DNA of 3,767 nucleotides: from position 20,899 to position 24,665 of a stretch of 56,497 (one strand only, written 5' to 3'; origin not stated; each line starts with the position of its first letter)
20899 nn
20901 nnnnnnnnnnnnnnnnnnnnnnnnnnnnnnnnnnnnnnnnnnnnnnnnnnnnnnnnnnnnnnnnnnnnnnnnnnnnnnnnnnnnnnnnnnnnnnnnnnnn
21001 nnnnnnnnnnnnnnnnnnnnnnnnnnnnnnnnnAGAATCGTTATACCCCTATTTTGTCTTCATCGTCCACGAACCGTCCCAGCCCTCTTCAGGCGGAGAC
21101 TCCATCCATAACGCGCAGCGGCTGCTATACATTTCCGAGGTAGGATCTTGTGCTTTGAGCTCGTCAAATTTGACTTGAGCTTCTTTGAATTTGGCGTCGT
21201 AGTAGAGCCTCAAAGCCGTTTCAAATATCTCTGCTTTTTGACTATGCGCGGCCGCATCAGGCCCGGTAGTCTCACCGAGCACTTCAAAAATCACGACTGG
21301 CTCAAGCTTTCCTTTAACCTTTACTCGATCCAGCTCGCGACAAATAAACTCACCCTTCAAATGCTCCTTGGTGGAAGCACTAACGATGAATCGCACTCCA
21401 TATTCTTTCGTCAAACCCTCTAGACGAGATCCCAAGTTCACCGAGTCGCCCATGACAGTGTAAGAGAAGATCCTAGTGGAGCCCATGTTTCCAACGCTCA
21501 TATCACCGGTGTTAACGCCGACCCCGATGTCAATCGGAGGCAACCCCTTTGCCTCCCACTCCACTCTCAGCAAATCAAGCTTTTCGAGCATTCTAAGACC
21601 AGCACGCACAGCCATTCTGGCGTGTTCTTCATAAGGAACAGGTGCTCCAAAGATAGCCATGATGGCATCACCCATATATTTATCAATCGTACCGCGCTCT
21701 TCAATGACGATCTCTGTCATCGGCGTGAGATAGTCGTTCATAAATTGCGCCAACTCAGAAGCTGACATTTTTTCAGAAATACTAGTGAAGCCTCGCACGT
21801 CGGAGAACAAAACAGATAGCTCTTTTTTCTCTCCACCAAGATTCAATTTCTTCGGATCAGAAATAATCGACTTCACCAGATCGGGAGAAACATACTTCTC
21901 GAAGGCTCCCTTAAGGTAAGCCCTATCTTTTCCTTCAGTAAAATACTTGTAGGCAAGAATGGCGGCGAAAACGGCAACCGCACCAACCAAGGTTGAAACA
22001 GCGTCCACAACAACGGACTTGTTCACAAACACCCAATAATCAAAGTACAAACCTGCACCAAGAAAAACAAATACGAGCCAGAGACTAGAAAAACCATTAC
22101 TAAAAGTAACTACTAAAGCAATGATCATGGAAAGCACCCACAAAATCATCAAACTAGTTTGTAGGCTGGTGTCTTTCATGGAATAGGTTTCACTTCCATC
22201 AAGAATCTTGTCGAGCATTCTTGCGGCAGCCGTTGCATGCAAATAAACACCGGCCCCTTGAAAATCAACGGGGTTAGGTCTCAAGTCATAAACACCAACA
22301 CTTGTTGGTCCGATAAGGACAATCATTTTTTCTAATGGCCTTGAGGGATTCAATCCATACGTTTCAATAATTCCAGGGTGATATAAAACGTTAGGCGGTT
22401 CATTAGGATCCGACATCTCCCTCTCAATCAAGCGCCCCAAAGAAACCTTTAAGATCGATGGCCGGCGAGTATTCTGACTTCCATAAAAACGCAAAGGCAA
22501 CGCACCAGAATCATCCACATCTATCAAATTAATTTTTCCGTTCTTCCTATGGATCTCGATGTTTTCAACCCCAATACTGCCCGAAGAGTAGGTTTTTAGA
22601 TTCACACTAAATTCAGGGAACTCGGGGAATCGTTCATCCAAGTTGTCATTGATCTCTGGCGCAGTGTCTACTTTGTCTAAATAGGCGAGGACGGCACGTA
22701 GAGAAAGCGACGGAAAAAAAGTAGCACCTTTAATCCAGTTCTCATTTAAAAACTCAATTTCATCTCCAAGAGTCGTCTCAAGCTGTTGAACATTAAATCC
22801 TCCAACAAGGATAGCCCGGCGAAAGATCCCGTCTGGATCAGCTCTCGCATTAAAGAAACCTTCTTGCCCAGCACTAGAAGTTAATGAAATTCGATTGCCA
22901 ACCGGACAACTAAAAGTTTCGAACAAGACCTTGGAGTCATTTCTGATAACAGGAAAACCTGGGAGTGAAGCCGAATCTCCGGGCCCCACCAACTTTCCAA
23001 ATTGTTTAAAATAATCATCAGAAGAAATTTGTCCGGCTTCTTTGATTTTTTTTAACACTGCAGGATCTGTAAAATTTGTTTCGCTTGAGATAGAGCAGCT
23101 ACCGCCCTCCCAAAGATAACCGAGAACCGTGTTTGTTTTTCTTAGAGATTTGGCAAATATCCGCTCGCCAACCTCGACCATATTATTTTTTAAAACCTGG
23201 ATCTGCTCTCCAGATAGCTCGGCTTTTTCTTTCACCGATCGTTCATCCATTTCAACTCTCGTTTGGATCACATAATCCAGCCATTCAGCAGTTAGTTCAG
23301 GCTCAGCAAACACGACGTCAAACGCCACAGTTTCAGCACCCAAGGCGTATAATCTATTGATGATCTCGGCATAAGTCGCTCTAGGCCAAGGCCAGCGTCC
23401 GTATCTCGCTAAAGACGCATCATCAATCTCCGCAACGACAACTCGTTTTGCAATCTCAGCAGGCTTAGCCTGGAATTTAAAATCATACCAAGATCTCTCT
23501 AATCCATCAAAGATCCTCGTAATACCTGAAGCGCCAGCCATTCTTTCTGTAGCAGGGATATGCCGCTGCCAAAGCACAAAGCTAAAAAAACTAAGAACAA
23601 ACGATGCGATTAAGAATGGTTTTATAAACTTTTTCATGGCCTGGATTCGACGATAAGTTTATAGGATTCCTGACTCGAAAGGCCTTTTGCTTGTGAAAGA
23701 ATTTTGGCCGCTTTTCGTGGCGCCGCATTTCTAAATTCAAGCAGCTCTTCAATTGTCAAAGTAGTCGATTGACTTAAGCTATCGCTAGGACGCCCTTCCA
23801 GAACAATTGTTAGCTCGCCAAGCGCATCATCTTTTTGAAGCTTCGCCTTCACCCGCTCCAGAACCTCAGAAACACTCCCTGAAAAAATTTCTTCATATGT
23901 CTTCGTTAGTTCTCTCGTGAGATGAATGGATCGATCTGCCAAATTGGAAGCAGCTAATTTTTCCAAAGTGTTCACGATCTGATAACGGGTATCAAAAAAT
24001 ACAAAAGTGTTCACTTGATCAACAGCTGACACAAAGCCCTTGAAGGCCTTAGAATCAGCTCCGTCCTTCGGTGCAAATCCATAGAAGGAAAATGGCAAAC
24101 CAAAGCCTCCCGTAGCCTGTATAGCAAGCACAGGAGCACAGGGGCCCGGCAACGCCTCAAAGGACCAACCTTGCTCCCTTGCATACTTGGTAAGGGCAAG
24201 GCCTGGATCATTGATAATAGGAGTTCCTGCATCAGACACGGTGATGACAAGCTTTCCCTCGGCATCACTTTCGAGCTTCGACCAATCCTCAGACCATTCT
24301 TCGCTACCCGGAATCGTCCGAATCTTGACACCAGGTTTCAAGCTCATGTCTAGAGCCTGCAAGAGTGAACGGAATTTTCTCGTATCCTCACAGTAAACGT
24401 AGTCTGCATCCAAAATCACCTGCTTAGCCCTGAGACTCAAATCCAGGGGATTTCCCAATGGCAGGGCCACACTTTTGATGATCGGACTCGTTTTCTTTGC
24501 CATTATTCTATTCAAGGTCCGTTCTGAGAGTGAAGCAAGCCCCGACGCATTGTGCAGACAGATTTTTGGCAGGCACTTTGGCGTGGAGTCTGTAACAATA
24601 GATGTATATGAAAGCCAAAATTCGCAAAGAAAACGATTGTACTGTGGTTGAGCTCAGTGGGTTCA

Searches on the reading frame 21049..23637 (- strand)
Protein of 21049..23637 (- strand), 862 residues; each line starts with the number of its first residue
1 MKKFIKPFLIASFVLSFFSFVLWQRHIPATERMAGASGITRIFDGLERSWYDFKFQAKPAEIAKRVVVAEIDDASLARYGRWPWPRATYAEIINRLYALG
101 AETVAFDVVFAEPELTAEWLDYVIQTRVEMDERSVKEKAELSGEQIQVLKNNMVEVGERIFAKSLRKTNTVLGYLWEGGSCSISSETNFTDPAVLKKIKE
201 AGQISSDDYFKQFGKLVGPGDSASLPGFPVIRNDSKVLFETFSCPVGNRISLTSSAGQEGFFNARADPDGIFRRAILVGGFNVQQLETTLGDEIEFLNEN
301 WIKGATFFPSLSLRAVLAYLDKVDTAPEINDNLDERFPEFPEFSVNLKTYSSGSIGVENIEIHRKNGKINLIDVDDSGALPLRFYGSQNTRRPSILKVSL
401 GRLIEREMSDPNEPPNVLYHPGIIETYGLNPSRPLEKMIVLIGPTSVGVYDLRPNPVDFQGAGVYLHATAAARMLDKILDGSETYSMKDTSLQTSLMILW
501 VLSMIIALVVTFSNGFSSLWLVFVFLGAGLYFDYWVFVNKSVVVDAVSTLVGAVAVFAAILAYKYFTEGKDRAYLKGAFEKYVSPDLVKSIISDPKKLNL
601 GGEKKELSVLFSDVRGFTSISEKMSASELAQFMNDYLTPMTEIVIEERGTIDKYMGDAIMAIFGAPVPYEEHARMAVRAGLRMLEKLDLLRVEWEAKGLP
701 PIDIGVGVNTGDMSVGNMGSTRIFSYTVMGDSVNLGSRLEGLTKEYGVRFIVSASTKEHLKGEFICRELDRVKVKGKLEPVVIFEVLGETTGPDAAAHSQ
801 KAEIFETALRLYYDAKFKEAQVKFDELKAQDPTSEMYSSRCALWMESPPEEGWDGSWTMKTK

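Call 9: search_protein_families(library=pfam, proteins=[window:21049-23637:-], max_evalue=0.001)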
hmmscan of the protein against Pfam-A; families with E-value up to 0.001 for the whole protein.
window:21049-23637:- (862 aa): 2 families
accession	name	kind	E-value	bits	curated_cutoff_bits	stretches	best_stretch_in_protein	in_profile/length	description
PF05226.16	CHASE2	-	5.1e-42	144.6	26.3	1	43-506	14-255/257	CHASE2 domain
PF00211.25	Guanylate_cyc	-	2.2e-23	83.3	21.9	1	604-779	6-175/183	Adenylate and Guanylate cyclase catalytic domain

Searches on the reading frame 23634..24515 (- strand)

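Call 9: search_protein_families(library=pfam, proteins=[window:23634-24515:-], max_evalue=0.001)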
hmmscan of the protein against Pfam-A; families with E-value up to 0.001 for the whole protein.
window:23634-24515:- (293 aa): 1 family
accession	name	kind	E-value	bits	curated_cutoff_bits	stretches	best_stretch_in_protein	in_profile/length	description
PF00590.25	TP_methylase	-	2.7e-15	57.3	27.8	1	16-218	5-211/212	Tetrapyrrole (Corrin/Porphyrin) Methylases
